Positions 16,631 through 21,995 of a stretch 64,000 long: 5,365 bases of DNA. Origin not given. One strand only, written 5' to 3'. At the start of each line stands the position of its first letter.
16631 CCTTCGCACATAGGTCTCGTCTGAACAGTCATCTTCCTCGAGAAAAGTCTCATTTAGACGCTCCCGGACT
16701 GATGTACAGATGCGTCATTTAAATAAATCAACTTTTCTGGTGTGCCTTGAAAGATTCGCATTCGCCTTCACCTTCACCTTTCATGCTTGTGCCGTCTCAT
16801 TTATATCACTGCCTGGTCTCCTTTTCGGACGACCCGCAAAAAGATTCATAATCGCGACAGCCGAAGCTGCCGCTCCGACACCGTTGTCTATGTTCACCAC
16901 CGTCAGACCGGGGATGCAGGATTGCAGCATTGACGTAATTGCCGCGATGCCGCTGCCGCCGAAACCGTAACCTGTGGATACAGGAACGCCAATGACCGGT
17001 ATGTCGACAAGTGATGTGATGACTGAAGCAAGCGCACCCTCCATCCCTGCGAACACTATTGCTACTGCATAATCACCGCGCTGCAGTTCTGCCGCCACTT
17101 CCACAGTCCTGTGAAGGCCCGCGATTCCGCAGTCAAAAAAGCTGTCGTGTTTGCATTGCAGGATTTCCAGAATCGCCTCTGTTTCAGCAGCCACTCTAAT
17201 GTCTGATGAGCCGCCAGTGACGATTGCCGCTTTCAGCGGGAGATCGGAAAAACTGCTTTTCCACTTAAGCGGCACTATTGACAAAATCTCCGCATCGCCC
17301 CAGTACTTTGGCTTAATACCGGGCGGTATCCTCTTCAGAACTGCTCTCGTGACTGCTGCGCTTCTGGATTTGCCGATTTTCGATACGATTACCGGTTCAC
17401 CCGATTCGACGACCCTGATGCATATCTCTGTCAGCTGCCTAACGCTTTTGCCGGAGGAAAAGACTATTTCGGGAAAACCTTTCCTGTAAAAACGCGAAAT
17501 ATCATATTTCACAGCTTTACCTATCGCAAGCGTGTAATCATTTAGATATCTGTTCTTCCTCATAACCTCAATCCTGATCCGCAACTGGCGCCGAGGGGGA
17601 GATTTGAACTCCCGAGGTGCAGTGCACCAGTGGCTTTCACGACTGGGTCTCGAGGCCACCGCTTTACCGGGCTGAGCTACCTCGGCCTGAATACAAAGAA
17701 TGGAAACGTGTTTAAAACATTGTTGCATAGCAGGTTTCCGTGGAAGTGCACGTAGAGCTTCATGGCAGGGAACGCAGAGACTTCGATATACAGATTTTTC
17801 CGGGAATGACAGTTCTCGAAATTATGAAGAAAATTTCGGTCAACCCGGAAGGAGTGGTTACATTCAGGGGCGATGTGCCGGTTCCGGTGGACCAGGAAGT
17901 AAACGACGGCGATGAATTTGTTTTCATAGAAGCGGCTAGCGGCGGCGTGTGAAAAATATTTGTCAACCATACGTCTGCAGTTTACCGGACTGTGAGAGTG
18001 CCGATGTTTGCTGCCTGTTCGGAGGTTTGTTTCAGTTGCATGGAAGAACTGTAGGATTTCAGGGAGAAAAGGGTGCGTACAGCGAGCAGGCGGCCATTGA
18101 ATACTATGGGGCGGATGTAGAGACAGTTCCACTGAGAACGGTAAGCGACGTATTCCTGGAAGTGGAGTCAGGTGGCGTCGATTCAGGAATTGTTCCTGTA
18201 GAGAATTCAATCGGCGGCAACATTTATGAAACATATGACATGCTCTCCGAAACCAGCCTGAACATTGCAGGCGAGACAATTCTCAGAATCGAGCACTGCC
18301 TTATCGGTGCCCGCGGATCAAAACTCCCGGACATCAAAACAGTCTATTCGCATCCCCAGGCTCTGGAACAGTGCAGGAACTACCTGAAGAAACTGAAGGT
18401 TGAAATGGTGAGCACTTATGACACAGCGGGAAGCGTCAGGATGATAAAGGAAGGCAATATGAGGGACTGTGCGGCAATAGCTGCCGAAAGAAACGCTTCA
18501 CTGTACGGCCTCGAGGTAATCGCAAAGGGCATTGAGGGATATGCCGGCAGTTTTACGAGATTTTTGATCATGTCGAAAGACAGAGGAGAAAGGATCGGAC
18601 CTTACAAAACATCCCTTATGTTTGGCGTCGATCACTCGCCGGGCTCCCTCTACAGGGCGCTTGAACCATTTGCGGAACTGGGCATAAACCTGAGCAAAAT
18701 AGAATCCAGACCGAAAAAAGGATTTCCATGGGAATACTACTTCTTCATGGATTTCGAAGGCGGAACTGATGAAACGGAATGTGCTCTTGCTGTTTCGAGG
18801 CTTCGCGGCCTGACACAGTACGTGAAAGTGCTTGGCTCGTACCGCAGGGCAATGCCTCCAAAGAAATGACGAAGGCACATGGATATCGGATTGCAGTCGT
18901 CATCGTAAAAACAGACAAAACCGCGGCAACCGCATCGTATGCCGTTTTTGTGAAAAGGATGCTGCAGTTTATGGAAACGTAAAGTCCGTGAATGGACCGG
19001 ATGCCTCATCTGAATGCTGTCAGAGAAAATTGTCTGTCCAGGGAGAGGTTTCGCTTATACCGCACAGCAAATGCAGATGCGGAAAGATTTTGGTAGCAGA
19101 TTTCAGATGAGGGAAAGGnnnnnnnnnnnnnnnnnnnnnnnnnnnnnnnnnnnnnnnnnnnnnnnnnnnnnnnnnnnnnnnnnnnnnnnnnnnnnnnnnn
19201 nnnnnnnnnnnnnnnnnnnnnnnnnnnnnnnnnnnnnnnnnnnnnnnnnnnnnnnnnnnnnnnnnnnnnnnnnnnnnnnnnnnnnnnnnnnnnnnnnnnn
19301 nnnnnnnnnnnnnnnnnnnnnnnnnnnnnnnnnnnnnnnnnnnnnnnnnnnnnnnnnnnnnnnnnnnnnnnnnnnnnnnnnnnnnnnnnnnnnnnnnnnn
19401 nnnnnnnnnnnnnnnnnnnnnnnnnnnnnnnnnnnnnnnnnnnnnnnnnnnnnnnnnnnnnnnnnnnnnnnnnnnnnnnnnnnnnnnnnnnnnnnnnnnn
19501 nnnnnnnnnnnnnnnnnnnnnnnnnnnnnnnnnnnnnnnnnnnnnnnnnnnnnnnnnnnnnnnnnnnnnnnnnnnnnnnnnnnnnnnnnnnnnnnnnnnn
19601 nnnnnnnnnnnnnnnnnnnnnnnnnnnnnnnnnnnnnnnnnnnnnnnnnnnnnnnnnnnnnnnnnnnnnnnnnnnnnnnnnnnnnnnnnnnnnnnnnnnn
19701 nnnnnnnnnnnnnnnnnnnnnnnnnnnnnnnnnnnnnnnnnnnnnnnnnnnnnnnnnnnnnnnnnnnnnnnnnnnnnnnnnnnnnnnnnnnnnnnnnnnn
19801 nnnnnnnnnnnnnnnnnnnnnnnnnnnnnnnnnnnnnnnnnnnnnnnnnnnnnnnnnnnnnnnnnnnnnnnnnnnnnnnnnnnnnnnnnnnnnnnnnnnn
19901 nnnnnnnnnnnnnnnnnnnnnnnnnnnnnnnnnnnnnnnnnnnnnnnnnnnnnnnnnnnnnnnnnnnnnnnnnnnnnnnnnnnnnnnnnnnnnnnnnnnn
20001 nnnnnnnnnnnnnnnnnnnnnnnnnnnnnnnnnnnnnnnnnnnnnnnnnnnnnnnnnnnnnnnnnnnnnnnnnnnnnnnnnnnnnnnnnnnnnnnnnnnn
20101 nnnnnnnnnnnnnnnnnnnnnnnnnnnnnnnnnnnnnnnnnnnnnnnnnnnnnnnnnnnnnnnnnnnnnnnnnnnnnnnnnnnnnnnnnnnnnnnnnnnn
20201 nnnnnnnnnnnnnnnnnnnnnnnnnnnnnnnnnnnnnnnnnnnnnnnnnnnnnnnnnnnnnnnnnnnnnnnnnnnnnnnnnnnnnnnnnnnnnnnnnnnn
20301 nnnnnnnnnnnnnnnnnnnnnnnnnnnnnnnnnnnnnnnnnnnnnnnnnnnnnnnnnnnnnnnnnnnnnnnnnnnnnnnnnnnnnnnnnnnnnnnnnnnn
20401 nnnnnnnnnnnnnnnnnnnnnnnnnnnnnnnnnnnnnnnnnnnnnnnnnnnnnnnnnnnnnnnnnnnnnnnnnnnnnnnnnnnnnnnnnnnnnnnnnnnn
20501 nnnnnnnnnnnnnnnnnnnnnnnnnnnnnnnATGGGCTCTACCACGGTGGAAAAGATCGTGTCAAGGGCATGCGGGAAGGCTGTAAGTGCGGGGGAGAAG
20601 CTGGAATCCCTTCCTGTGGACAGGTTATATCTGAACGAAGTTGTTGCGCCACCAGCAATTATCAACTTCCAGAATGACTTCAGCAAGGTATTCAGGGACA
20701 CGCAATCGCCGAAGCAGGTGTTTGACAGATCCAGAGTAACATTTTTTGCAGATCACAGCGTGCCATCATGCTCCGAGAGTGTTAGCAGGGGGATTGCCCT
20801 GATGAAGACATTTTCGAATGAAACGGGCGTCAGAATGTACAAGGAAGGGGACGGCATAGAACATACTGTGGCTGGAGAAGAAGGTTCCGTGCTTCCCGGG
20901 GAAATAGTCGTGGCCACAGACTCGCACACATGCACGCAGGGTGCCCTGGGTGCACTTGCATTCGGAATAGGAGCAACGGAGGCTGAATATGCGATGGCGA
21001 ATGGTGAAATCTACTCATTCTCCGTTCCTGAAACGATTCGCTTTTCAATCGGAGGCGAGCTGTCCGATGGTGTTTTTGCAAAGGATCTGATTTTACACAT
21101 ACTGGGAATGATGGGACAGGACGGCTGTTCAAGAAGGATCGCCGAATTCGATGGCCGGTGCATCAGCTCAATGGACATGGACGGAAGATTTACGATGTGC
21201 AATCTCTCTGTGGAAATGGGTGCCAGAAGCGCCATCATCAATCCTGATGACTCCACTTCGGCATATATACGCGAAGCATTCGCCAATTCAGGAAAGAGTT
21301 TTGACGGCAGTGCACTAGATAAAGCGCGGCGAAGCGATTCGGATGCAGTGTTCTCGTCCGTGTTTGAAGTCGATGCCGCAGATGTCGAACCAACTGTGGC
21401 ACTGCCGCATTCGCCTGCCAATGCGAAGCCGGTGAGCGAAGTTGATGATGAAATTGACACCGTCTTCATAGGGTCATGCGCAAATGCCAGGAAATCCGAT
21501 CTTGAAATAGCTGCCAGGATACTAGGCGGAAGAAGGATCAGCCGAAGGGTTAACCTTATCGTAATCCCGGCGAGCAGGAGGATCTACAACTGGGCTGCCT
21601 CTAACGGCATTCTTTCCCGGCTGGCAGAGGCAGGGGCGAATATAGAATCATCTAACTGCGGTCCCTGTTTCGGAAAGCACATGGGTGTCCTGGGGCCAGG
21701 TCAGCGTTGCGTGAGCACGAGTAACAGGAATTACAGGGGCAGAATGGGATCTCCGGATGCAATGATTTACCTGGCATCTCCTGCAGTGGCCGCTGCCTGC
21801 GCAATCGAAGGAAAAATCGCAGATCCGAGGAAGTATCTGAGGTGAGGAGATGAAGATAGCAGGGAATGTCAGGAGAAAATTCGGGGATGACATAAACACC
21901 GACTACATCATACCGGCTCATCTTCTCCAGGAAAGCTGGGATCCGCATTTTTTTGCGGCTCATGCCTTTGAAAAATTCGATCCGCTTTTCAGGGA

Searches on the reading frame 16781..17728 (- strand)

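Call 51: search_protein_families(library=pfam, proteins=[window:16781-17728:-], max_evalue=0.001)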
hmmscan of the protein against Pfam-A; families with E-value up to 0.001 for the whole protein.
window:16781-17728:- (315 aa): 1 family
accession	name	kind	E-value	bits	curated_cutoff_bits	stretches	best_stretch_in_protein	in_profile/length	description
PF00731.26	AIRC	-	3.3e-17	62.8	30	1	168-296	3-129/148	AIR carboxylase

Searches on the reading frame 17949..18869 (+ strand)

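Call 51: search_protein_families(library=pfam, proteins=[window:17949-18869:+], max_evalue=0.001)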
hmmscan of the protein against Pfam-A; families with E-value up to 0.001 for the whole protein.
window:17949-18869:+ (306 aa): 2 families
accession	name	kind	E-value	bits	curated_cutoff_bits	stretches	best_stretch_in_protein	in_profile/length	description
PF00800.23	PDT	-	2.6e-62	210.3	25.2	1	35-211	1-179/181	Prephenate dehydratase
PF01842.31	ACT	-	1.9e-05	24.8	27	1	222-271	2-50/66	ACT domain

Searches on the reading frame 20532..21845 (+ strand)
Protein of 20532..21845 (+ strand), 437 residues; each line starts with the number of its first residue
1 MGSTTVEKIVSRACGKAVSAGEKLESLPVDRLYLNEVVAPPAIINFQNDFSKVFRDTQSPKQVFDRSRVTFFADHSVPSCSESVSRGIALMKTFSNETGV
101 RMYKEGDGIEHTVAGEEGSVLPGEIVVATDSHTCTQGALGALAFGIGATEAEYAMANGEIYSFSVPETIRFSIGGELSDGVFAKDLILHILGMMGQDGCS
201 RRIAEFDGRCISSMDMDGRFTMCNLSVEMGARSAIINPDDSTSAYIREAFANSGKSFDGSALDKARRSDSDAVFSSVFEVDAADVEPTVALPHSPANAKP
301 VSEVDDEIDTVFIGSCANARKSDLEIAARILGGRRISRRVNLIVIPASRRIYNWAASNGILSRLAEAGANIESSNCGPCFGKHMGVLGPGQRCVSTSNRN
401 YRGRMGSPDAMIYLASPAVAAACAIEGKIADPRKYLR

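Call 54: search_protein_families(library=pfam, proteins=[window:20532-21845:+], max_evalue=0.00001)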
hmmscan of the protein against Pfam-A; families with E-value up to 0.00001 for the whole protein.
window:20532-21845:+ (437 aa): 1 family
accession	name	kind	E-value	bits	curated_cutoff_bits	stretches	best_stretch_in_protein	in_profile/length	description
PF00330.25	Aconitase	-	6.8e-104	348.9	28.7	2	20-304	13-306/463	Aconitase family (aconitate hydratase)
